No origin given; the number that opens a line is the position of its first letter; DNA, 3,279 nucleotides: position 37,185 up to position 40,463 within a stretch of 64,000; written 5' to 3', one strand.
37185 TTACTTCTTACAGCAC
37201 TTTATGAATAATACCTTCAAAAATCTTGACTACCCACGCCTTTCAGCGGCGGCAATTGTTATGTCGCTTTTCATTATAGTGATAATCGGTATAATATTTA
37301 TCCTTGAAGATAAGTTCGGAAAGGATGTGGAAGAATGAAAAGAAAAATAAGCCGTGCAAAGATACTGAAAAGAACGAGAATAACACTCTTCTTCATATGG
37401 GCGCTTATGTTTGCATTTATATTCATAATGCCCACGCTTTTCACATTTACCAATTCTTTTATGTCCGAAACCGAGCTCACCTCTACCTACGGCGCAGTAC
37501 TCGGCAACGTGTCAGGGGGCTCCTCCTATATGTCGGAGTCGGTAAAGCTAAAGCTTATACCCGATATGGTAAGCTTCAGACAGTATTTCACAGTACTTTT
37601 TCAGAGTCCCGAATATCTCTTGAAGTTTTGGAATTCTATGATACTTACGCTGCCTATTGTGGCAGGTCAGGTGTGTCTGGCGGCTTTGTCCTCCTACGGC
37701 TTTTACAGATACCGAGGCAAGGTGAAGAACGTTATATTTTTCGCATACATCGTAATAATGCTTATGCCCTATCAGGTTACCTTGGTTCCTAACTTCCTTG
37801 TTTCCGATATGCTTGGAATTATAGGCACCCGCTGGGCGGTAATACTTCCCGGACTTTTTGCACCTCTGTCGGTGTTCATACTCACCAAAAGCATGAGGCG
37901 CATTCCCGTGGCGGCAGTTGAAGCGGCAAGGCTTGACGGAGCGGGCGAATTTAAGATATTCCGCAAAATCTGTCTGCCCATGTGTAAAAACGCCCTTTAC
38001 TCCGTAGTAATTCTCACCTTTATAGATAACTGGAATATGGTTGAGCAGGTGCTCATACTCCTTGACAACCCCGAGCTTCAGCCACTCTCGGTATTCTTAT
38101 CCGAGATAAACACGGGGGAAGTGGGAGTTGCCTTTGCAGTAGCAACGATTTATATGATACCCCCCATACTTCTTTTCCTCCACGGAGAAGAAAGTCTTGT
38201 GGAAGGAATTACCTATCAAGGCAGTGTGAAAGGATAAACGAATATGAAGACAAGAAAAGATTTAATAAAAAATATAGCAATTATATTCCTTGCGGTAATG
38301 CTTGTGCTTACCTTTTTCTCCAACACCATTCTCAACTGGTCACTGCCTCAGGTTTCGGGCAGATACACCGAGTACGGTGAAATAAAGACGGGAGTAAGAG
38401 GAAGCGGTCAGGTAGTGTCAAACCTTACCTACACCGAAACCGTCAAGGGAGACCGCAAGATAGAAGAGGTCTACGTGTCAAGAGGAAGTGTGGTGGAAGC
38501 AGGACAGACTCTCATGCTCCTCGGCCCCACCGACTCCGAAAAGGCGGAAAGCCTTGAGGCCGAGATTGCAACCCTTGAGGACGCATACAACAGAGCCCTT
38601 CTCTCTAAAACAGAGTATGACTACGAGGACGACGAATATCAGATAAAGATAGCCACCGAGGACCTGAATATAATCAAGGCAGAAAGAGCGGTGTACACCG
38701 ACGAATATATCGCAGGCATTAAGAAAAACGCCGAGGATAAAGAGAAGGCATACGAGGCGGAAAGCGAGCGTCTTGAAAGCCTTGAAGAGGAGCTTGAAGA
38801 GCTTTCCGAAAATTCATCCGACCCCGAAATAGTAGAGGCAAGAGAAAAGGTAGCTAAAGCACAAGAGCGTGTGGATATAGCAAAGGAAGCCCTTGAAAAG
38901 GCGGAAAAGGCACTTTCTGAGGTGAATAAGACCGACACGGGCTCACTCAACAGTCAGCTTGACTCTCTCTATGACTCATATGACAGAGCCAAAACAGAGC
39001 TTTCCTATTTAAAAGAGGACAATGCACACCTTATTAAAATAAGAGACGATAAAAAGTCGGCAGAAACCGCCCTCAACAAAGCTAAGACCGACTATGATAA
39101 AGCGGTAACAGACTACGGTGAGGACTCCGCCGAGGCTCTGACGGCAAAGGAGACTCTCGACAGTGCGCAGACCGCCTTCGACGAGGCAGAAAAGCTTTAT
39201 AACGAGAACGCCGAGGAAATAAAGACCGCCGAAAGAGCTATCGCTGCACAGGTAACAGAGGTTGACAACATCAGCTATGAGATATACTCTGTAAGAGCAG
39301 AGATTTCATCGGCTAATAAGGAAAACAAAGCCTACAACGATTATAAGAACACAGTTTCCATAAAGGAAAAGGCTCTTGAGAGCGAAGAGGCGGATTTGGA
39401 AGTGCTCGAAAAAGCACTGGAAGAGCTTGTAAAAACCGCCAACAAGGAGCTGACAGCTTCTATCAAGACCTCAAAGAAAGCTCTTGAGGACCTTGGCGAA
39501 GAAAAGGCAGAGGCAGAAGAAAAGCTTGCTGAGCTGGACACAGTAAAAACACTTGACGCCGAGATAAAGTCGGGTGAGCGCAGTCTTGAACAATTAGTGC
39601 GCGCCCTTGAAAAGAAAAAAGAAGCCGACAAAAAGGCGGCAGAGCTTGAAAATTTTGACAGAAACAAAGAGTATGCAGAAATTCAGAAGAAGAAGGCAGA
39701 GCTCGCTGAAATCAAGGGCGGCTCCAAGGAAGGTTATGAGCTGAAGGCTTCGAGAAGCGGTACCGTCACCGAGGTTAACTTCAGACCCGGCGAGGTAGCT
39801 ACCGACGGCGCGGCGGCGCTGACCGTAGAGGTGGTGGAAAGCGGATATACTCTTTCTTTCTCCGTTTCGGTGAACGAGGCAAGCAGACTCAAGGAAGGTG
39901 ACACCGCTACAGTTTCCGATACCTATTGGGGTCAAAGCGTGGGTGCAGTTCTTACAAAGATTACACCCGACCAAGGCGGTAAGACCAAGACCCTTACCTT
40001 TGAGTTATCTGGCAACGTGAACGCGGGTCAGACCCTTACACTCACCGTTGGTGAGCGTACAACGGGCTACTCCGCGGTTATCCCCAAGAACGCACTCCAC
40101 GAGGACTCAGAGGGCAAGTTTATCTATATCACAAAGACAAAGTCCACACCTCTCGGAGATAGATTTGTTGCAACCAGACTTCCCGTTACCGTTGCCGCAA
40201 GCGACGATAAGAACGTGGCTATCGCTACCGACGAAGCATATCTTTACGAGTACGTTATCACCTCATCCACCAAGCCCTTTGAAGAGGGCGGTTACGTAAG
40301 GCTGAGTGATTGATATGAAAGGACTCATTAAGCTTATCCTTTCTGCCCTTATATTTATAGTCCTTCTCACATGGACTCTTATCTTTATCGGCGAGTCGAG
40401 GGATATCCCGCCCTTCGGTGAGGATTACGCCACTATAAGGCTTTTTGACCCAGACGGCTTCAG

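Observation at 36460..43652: Hybrid operon: importer-type ABC permeases, giant-coiled-coil HlyD-like adaptor, MacB-PCD-only protein and 813-aa binding lipoprotein, with no ATPase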

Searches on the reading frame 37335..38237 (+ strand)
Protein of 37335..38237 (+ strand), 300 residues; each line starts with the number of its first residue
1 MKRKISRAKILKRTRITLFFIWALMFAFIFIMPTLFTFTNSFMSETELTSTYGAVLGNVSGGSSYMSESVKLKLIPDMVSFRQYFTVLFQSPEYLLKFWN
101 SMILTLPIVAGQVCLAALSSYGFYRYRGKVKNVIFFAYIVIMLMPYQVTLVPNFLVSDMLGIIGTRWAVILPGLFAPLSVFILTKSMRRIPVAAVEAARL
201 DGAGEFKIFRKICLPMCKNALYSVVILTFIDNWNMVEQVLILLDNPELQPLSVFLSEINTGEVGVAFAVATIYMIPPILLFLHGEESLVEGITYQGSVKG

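Call 3: search_protein_families(library=pfam, proteins=[window:37335-38237:+], max_evalue=0.1)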
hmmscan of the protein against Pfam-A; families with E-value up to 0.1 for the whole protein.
window:37335-38237:+ (300 aa): 1 family
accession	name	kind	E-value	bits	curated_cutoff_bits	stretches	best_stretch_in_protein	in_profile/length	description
PF00528.27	BPD_transp_1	-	1e-12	48.6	26.4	1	117-281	6-171/184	Binding-protein-dependent transport system inner membrane component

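Call 4: search_protein_families(library=ncbifam, proteins=[window:37335-38237:+], max_evalue=0.1)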
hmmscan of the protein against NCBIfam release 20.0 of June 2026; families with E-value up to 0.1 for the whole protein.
window:37335-38237:+ (300 aa): 15 families
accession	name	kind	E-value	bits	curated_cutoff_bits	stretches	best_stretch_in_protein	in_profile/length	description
NF040932.1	ABC_arch_GlcU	equivalog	4.8e-25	88.7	340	1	18-294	4-266/272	glucose ABC transporter permease GlcU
NF008210.0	PRK10973.1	equivalog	5.6e-20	72.2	297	1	91-292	70-276/281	sn-glycerol-3-phosphate ABC transporter permease UgpE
NF008231.0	PRK10998.1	equivalog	1.1e-13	51.4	261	1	93-300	80-296/296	maltose ABC transporter permease MalG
TIGR01581.1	Mo_ABC_porter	hypoth_equivalog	3.1e-10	39.9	210.3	1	146-280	83-222/225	ABC transporter permease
NF007047.0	PRK09500.1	equivalog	4e-09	36.4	326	1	83-275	45-239/257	spermidine/putrescine ABC transporter permease PotC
NF040931.1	ABC_arch_GlcT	equivalog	1.5e-06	28.1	360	1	175-272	154-255/278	glucose ABC transporter permease GlcT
NF011624.0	PRK15050.1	equivalog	1.6e-05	24.2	247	1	162-281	157-279/297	2-aminoethylphosphonate ABC transporter permease subunit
TIGR02141.1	modB_ABC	equivalog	3.2e-05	23.6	182.6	1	162-230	76-146/208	molybdate ABC transporter permease subunit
TIGR03262.1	PhnU2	equivalog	0.00012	20.9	593.25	1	84-232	42-201/546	putative 2-aminoethylphosphonate ABC transporter permease subunit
TIGR03226.1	PhnU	equivalog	0.00015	21.3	283.45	1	174-275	189-291/311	2-aminoethylphosphonate ABC transporter permease subunit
NF008232.0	PRK10999.1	equivalog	0.00016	20.5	392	1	183-240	394-451/520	maltose ABC transporter permease MalF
TIGR00969.1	3a0106s02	subfamily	0.0019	17.7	240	1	155-230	132-209/272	sulfate ABC transporter permease subunit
NF040839.1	tungstate_WtpB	equivalog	0.0021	17.7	340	1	151-275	110-235/251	tungstate ABC transporter permease WtpB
NF008049.0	PRK10782.1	subfamily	0.0029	17.3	212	1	135-230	63-155/217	methionine ABC transporter permease MetI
NF007852.0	PRK10561.1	equivalog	0.0067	16.3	335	1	183-227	177-221/295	sn-glycerol-3-phosphate ABC transporter permease UgpA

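Call 63: search_solved_structures(query=window:37335-38234:+, max_evalue=0.00001)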
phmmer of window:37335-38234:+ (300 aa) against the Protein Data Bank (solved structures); distinct sequences matched with E-value up to 0.00001: 7.
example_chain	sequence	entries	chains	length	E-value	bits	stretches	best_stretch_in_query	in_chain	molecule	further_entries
8ja7_B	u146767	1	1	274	1.3e-15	60.9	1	72-300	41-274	Trehalose transport system permease protein SugB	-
7cad_B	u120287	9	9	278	3.7e-14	56.1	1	69-300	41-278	ABC transporter, permease protein SugB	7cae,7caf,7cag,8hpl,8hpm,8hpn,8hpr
4tqu_N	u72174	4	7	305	8.1e-14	54.9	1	70-258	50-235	AlgM2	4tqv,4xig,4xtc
2r6g_G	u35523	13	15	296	3.6e-09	39.7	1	94-300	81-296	Maltose transport system permease protein malG | Maltose transporter subunit; membrane component of ABC superfamily | Binding-protein-dependent transport system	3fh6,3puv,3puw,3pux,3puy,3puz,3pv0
8y5f_C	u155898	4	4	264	4.5e-08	36.1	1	84-282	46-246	Spermidine/putrescine transport system permease protein PotC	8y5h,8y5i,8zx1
8y5g_C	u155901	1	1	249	4.9e-08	36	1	84-281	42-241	Spermidine/putrescine transport system permease protein PotC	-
9bcr_I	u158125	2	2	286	1e-06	31.7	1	94-286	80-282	Maltose/maltodextrin transport system permease protein MalG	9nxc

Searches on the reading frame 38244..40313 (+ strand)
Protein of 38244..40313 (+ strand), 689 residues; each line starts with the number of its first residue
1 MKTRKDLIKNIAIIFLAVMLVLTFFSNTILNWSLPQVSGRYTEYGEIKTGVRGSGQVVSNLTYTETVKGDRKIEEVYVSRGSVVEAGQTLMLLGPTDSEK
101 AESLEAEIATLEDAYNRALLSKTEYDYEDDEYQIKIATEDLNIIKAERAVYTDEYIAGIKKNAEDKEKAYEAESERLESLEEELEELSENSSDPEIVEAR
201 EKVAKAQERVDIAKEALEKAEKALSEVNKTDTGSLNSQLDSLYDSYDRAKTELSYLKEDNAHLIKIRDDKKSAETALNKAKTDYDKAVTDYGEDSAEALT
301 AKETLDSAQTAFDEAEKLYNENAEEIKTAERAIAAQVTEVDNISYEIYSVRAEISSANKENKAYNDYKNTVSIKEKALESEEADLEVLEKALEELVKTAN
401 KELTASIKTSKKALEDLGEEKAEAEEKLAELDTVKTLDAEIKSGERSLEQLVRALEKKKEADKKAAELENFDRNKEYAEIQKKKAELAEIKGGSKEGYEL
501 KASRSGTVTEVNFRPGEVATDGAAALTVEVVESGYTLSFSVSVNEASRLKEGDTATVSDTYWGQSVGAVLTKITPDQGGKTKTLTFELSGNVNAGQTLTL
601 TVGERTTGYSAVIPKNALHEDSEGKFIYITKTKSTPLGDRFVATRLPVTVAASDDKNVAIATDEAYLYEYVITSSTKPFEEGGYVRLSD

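Call 3: search_protein_families(library=pfam, proteins=[window:38244-40313:+], max_evalue=0.1)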
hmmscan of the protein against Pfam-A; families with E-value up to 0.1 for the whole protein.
window:38244-40313:+ (689 aa): 6 families
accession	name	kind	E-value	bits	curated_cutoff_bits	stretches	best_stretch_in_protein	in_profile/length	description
PF13437.12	HlyD_3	-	1.7e-09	38.8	22.2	1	500-603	2-106/106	HlyD family secretion protein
PF16576.10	HlyD_D23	-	9.9e-06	25.4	30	1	449-585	61-196/214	Barrel-sandwich domain of CusB or HlyD membrane-fusion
PF13533.13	Biotin_lipoyl_2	-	0.0014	18.9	29.8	1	72-91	10-29/32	Biotin-lipoyl like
PF22638.1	FlgK_D1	-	0.014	15.4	28.6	1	273-366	11-104/233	Flagellar hook-associated protein FlgK helical domain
PF14683.12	CBM-like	-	0.042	14.2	27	0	461-553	8-101/160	Polysaccharide lyase family 4, domain III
PF00364.28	Biotin_lipoyl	-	0.095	13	22.1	0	73-91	16-34/73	Biotin-requiring enzyme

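Call 4: search_protein_families(library=ncbifam, proteins=[window:38244-40313:+], max_evalue=0.1)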
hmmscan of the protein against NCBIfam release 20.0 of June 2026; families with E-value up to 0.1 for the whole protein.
window:38244-40313:+ (689 aa): 9 families
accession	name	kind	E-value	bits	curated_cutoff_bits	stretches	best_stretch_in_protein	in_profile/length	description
TIGR01730.1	RND_mfp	subfamily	1.7e-12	47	94.9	1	428-661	67-296/322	efflux RND transporter periplasmic adaptor subunit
TIGR02971.1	heterocyst_DevB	subfamily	1.8e-06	27.6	129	2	66-253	20-202/327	ABC exporter membrane fusion protein, DevB family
TIGR02168.1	SMC_prok_B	equivalog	3.8e-06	24.9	567.35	2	238-506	687-959/1181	chromosome segregation protein SMC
TIGR03794.1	NHLM_micro_HlyD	equivalog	7.2e-05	21.9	156.2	1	359-557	123-316/421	NHLP bacteriocin system secretion protein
TIGR01843.1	type_I_hlyD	subfamily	0.0018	17.3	208.65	1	45-258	25-259/422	HlyD family type I secretion periplasmic adaptor subunit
TIGR04211.1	SH3_and_anchor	equivalog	0.0046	16.6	65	1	198-288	63-152/198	TIGR04211 family SH3 domain-containing protein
NF003034.1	PRK03918.1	equivalog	0.038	11.9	700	1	302-489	171-359/878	DNA double-strand break repair ATPase Rad50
NF004547.1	PRK05889.1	equivalog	0.052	13.7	75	0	73-93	13-33/71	biotin/lipoyl-binding carrier protein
TIGR04320.1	Surf_Exclu_PgrA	domain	0.07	12.4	70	1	195-287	257-348/360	SEC10/PgrA surface exclusion domain-containing protein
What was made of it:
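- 38244..40313 (+): g3, a membrane-fusion protein of 689 aa. Layout: N-terminal TM with the invariant motif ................, lipoyl half 1 (about residues 72-93), helical coiled-coil insert (about 96-495), lipoyl half 2 plus beta-barrel (500-603), and a membrane-proximal domain (about 610-689). HlyD_3, HlyD_D23 and Biotin_lipoyl_2 (call 3); RND_mfp and DevB (call 4).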

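Call 19: search_solved_structures(query=window:38244-40310:+, max_evalue=0.1)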
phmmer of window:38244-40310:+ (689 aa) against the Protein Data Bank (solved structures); distinct sequences matched with E-value up to 0.1: 0.
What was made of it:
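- Tried and rejected: phmmer of g3 alone against PDB found nothing (call 19).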

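Call 65: search_solved_structures(query=A4, max_evalue=1)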
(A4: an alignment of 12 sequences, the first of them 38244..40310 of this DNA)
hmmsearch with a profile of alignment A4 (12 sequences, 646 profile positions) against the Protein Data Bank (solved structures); distinct sequences matched with E-value up to 1: 161 (the best 60 are shown).
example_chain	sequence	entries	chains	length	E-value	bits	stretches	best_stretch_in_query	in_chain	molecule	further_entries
4dk1_A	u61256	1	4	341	3e-07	32.7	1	42-132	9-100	Putative MacA, Multidrug resistance protein mexA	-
8dck_C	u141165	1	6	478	5.6e-07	31.8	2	311-514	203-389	Membrane fusion protein (MFP) family protein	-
4dk0_A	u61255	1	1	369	1.8e-06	30.1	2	42-98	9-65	Putative MacA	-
9qgy_G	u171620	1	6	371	4.6e-06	28.8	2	6-117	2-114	Macrolide export protein MacA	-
4kks_A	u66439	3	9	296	7.5e-06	28.1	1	455-646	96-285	Membrane fusion protein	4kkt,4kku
5nik_D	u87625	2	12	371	7.8e-06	28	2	6-116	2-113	Macrolide export protein MacA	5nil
5nen_A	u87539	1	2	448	1.3e-05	27.3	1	58-277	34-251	Lipase C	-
7b9k_A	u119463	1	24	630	2.7e-05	26.2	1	425-489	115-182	Dihydrolipoyllysine-residue acetyltransferase component of pyruvate dehydrogenase complex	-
2ejm_A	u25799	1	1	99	4.3e-05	25.6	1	72-98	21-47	Methylcrotonoyl-CoA carboxylase subunit alpha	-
9f5w_B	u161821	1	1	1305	5.7e-05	25.2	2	137-414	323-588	Structural maintenance of chromosomes protein 4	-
5c21_A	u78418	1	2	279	7.3e-05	24.8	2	311-491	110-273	Chromosomal hemolysin D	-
6vej_P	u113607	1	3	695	8.1e-05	24.7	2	379-487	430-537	Probable Resistance-Nodulation-Cell Division (RND) efflux membrane fusion protein,Probable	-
5c22_A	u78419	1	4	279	9e-05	24.5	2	310-491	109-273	Chromosomal hemolysin D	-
8zal_A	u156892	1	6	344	9.2e-05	24.5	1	65-201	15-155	Multidrug export protein EmrA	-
2jku_A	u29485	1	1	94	0.00013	24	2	450-493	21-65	PROPIONYL-COA CARBOXYLASE ALPHA CHAIN, MITOCHONDRIAL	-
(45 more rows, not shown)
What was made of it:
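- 38244..40313 (+): The family profile's best PDB hits are MacA 4dk1 3e-7, HlyD 8dck and MacA 5nik (call 65).
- On Membrane-fusion / periplasmic adaptor protein (HlyD/MacA/YknX): The family profile hits MacA, HlyD, EmrA, LipC and BesA in PDB (call 65).
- Closest known: MacAB-TolC of Gram-negatives and YknXYZ of Bacillus subtilis. Same: Its family profile hits MacA best (call 65).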
